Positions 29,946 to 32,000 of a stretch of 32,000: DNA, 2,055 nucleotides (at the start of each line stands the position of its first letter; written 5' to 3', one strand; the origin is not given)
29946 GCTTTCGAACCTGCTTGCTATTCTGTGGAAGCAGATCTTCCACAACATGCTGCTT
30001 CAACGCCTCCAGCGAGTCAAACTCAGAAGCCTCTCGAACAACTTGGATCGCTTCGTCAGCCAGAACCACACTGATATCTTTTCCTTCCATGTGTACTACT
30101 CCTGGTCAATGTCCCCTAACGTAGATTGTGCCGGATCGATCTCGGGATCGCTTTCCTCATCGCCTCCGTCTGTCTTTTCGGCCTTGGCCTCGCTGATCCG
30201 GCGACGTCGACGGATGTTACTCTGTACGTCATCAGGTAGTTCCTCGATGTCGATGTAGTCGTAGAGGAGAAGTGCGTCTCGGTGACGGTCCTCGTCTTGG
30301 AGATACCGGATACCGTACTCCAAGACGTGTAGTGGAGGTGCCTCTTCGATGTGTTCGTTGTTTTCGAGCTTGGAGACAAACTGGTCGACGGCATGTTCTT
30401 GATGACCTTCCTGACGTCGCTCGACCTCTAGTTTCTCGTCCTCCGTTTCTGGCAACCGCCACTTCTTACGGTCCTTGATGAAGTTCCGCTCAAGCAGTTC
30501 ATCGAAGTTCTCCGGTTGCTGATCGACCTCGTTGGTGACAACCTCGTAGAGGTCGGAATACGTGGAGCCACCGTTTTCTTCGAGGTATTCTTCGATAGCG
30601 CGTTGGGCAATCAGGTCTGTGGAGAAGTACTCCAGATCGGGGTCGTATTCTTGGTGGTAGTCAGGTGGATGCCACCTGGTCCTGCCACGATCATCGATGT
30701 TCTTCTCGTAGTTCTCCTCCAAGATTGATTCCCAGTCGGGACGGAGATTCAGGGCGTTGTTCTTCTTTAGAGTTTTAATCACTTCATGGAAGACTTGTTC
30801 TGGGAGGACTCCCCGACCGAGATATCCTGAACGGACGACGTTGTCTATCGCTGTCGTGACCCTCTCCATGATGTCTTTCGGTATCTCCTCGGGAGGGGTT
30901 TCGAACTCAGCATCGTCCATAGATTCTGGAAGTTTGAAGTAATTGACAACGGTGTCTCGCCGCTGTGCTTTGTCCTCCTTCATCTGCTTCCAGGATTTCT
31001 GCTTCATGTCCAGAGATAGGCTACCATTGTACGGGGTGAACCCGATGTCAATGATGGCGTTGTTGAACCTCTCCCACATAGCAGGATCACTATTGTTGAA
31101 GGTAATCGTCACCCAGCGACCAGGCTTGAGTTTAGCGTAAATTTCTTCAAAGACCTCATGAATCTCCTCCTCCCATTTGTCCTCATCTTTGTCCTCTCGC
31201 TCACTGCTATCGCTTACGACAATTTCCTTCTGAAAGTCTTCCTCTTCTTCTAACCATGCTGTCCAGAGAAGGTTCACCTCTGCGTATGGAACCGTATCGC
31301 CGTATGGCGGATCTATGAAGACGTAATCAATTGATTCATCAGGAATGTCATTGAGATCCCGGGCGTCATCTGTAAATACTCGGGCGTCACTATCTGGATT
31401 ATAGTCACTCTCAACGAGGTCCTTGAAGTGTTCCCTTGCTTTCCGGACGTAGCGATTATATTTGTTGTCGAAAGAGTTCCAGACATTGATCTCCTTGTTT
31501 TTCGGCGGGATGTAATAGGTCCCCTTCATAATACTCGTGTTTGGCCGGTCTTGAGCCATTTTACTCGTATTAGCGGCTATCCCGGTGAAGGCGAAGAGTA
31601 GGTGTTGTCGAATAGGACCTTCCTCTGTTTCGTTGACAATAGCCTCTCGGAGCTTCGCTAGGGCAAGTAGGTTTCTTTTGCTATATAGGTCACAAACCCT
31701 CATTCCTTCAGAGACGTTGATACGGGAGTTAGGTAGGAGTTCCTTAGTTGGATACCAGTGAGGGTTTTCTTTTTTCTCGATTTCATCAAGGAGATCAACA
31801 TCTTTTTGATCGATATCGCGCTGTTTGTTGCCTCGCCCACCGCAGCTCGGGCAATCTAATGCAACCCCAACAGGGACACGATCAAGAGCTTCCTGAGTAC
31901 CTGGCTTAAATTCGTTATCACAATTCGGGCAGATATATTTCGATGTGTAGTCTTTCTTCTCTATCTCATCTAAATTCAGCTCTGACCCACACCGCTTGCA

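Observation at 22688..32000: BREX-like operon with non-canonical composition: Zn-ribbon DPPY methylase, brxA-like, brxB-like, brxC, pglZ; no PglX, BrxL or helicase in view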

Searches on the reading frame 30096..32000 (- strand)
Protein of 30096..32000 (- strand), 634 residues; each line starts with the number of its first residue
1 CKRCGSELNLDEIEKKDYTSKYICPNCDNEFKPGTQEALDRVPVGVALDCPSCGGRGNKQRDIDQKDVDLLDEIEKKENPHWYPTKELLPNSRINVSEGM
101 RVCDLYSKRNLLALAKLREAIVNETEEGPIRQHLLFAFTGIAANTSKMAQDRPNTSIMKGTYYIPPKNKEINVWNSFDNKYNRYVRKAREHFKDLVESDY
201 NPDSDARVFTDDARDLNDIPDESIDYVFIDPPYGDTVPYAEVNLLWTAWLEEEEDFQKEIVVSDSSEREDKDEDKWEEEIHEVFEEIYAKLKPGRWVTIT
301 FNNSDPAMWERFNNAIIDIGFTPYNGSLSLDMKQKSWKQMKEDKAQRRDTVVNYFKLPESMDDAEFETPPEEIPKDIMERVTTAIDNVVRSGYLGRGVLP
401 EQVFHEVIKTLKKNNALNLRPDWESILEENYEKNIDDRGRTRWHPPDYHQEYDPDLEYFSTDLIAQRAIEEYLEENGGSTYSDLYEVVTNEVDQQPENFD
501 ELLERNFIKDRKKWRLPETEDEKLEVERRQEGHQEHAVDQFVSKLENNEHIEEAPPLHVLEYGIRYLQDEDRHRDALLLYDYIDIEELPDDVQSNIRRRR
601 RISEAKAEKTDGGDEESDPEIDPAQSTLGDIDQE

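Call 5: search_protein_families(library=pfam, proteins=[window:30096-32000:-], max_evalue=0.01)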
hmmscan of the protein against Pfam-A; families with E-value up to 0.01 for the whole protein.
window:30096-32000:- (634 aa): 2 families
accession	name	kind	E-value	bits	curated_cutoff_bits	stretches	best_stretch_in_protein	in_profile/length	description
PF23499.1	YnfU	-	0.0016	18.7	27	1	15-54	10-45/49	YnfU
PF03602.21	Cons_hypoth95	-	0.0059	16.7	24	0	207-253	95-145/182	Conserved hypothetical protein 95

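Call 6: search_protein_families(library=padloc, proteins=[window:30096-32000:-], max_evalue=0.01)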
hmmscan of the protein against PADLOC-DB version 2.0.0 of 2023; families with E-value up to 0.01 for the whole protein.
window:30096-32000:- (634 aa): 22 families
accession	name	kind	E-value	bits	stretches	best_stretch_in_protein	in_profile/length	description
PDLC02541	PglX|PglXI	-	4.7e-54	181.8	1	1-362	286-628/919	PglXI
PDLC03312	MTase_II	-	1.3e-39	133.8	1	3-351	908-1261/1344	Type II methyltransferase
PDLC03319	MTase_II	-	8.2e-39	131.8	1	78-356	145-422/503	Type II methyltransferase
PDLC03346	MTase_II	-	1.7e-31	106.8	1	52-362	440-742/1068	Type II methyltransferase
PDLC03367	MTase_II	-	2.3e-21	73.8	1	1-321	128-442/633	Type II methyltransferase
PDLC03325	MTase_II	-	8.4e-08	29.4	1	203-299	272-360/426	Type II methyltransferase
PDLC02189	DUF1156_MTase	-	5.9e-06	22.7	1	104-253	444-576/944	-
PDLC03353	MTase_II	-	1.4e-05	22.7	1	206-300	10-79/260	Type II methyltransferase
PDLC03350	MTase_II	-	1.5e-05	22.6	1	187-301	39-125/312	Type II methyltransferase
PDLC03380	MTase_II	-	4.8e-05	20.7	1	207-300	247-338/393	Type II methyltransferase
PDLC03299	MTase_II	-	7.4e-05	20.4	1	200-244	9-54/296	Type II methyltransferase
PDLC03376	MTase_II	-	0.001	16.9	1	206-241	109-144/249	Type II methyltransferase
PDLC03352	MTase_II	-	0.001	14.9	1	205-252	549-594/1023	Type II methyltransferase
PDLC03321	MTase_II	-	0.0012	16.1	1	203-235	11-44/245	Type II methyltransferase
PDLC03283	MTase_II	-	0.0013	16.1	1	207-302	6-91/352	Type II methyltransferase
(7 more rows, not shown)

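Call 7: search_protein_families(library=ncbifam, proteins=[window:30096-32000:-], max_evalue=0.01)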
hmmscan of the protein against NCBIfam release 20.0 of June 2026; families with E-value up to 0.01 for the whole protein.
window:30096-32000:- (634 aa): 3 families
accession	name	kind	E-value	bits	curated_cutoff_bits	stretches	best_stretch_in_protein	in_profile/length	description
NF042963.1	DUF1156_antiphage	equivalog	6.5e-09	34.5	1000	1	104-313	465-665/960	anti-phage-associated DUF1156 domain-containing protein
NF008572.0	PRK11524.1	equivalog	0.00049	19.3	292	1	201-246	11-56/294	adenine-specific DNA-methyltransferase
NF038384.1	zinc_YnfU_fam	subfamily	0.0083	15.7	36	0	17-54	12-45/52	YnfU family zinc-binding protein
